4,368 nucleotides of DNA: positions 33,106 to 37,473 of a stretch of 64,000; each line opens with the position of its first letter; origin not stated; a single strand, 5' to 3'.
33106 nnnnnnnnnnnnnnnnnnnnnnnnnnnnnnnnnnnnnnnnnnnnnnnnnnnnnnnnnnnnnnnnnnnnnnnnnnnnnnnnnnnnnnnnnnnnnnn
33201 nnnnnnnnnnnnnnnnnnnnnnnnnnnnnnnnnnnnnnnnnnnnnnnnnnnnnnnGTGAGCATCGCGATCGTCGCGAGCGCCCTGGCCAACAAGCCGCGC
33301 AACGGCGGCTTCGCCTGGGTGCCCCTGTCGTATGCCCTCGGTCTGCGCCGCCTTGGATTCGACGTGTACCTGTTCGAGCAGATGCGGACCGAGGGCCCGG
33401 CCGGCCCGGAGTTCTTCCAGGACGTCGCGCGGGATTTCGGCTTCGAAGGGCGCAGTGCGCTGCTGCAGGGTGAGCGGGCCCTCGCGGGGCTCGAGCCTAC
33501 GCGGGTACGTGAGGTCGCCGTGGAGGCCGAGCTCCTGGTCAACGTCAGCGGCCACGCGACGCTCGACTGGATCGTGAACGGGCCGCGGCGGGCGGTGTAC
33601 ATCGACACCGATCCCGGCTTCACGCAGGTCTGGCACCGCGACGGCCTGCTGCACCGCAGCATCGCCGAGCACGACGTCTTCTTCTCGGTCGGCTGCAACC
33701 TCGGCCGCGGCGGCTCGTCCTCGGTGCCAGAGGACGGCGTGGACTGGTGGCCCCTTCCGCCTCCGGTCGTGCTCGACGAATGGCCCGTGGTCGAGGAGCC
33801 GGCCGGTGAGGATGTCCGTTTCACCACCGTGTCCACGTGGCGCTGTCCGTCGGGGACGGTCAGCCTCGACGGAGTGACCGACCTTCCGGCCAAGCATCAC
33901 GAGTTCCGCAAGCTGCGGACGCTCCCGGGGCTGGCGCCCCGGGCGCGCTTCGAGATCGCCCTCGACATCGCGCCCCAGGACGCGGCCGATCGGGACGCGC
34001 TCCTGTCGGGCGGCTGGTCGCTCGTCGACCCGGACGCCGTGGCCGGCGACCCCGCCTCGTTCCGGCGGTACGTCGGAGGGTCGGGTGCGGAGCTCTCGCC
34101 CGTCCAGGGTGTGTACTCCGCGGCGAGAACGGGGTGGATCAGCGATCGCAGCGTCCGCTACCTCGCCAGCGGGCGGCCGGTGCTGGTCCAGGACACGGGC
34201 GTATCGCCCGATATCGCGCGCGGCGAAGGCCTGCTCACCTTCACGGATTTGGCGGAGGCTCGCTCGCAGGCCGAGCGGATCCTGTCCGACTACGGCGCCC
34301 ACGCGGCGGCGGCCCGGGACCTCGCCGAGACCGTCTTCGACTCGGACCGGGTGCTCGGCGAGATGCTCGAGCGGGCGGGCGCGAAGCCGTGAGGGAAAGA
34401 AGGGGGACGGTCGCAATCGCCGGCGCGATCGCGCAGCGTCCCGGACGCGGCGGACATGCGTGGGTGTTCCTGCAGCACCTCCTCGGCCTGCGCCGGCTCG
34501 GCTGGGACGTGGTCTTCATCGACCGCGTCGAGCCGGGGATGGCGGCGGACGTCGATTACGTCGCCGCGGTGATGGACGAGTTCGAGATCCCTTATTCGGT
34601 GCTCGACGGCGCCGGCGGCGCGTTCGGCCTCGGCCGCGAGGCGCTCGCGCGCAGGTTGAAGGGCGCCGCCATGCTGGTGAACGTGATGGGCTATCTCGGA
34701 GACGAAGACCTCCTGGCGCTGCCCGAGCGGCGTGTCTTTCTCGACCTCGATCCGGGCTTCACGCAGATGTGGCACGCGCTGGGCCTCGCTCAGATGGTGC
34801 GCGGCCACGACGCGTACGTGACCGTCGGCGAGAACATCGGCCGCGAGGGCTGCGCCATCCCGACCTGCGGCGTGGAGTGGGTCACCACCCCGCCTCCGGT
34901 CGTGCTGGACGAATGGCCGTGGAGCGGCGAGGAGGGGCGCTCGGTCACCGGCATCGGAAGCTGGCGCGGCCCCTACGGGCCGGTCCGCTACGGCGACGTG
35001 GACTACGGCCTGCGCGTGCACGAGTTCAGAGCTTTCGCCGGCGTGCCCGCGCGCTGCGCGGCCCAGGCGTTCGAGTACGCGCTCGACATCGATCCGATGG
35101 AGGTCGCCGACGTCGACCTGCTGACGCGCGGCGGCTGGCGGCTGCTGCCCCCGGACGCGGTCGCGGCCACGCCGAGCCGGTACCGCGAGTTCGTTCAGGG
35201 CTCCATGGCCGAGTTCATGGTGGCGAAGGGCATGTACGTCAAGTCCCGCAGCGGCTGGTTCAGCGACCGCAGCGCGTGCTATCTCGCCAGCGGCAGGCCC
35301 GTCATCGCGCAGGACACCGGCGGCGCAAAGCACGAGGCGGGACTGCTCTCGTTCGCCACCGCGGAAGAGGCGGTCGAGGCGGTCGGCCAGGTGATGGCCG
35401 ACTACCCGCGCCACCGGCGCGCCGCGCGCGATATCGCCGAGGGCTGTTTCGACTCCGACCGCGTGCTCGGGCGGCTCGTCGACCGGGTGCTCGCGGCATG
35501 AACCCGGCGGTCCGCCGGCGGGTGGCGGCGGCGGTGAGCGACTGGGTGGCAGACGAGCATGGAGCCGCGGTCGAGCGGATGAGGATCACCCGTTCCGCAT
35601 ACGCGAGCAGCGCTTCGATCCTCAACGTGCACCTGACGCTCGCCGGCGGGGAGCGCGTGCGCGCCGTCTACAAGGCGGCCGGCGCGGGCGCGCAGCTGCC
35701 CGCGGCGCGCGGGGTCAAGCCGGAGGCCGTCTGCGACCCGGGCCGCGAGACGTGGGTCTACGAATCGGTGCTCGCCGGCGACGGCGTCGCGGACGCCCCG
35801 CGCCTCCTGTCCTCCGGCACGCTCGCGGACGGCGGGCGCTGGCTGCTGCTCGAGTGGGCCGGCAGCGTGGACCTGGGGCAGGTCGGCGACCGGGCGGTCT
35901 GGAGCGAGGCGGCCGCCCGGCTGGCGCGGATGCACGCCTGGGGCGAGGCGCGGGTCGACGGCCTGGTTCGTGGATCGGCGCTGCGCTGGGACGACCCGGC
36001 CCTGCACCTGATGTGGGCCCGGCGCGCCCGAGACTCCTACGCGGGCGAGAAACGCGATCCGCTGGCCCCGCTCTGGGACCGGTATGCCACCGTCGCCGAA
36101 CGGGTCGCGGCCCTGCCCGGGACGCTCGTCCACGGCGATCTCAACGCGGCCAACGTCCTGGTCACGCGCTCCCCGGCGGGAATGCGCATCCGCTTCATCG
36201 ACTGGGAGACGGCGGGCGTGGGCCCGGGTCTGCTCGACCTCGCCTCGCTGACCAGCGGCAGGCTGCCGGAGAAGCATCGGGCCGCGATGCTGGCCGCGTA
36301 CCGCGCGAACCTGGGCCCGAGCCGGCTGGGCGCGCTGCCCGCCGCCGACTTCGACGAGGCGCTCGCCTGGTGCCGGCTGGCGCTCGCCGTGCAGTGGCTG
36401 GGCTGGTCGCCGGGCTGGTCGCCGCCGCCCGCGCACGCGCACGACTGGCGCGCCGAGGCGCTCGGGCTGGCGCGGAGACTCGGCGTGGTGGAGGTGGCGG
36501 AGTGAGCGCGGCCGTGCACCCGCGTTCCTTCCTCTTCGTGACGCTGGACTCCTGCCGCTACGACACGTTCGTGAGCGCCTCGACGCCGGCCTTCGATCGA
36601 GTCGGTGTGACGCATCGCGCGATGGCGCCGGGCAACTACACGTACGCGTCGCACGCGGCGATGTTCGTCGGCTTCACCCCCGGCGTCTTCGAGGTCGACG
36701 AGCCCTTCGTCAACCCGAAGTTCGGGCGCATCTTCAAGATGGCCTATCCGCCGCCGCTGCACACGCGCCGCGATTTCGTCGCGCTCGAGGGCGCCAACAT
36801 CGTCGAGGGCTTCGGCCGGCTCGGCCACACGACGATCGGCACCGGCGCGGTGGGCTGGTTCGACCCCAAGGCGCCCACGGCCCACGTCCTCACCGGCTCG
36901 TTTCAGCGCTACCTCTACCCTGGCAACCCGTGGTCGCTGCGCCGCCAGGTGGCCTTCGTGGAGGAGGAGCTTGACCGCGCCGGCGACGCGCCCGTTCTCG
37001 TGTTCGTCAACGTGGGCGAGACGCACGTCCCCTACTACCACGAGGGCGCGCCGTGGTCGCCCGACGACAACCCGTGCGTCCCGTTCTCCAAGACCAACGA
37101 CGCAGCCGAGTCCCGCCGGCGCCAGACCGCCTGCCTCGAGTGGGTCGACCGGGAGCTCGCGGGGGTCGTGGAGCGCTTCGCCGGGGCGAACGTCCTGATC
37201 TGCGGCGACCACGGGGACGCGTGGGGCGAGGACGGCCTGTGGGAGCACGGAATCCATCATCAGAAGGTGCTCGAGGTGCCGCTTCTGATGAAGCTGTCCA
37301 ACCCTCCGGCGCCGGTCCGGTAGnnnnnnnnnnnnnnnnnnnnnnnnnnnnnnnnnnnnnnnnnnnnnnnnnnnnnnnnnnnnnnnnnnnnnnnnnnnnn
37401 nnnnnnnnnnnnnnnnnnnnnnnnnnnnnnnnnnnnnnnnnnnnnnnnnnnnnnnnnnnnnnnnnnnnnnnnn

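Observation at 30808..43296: Four paralogues of an unassigned GT-B-like family within one locus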

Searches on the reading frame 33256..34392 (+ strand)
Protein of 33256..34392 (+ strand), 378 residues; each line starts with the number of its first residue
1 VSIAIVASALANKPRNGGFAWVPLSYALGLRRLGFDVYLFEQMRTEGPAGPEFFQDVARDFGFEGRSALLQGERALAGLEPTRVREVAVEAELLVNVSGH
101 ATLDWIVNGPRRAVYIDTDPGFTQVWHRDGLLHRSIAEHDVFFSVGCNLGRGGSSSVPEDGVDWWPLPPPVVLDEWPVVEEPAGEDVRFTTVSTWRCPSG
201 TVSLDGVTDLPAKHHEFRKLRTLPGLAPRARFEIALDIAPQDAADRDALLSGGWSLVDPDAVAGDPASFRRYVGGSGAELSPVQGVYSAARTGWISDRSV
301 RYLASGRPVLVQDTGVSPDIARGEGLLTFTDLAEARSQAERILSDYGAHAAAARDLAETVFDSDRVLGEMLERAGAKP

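Call 7: search_protein_families(library=pfam, proteins=[window:33256-34392:+], max_evalue=1)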
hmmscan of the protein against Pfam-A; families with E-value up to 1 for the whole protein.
window:33256-34392:+ (378 aa): 1 family
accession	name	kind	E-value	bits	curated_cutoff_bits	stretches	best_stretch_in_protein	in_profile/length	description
PF13524.12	Glyco_trans_1_2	-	0.16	12.4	25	1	289-358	57-127/144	Glycosyl transferase-like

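Call 8: search_protein_families(library=ncbifam, proteins=[window:33256-34392:+], max_evalue=1)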
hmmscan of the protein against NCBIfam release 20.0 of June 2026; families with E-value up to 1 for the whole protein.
window:33256-34392:+ (378 aa): 0 families

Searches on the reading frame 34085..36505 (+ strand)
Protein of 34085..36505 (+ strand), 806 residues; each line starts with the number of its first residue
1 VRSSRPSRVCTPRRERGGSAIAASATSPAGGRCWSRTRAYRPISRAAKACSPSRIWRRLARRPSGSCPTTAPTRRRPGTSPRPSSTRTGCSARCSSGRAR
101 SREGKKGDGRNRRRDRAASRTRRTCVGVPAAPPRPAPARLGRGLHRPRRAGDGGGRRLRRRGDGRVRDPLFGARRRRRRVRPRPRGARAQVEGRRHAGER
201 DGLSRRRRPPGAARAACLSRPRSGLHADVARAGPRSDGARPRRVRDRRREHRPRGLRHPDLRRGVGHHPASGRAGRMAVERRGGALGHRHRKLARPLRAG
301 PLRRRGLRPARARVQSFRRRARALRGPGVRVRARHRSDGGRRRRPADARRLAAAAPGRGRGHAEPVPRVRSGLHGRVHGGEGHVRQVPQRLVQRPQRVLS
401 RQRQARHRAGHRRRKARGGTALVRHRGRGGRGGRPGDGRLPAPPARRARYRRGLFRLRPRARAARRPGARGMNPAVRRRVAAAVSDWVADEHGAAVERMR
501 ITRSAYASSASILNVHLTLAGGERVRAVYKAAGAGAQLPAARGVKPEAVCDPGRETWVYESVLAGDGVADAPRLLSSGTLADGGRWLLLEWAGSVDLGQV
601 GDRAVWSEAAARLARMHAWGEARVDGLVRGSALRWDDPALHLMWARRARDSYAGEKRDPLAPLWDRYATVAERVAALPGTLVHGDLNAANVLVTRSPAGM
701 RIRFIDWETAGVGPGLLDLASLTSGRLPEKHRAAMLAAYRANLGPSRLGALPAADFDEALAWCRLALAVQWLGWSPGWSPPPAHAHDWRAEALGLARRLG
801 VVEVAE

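Call 13: search_protein_families(library=pfam, proteins=[window:34085-36505:+], max_evalue=0.01)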
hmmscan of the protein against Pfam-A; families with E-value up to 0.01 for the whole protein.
window:34085-36505:+ (806 aa): 4 families
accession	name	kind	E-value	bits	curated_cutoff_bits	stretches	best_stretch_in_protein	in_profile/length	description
PF01636.29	APH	-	1.1e-15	58.6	23.2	1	562-744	46-230/239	Phosphotransferase enzyme family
PF19974.5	TCAD9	-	0.00011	21.9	40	1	671-722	289-337/429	Ternary complex associated domain 9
PF02958.26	EcKL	-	0.0018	18.1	22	1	665-743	201-285/294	Ecdysteroid kinase-like family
PF07914.17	DUF1679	-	0.0021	17.5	24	1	679-734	268-325/414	Uncharacterized oxidoreductase dhs-27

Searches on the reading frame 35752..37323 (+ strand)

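Call 12: search_protein_families(library=pfam, proteins=[window:35752-37323:+], max_evalue=0.01)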
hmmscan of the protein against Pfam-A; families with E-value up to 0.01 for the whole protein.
window:35752-37323:+ (523 aa): 1 family
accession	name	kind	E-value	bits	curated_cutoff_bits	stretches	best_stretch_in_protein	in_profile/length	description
PF00884.28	Sulfatase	-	0.00023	21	25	1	278-514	26-272/301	Sulfatase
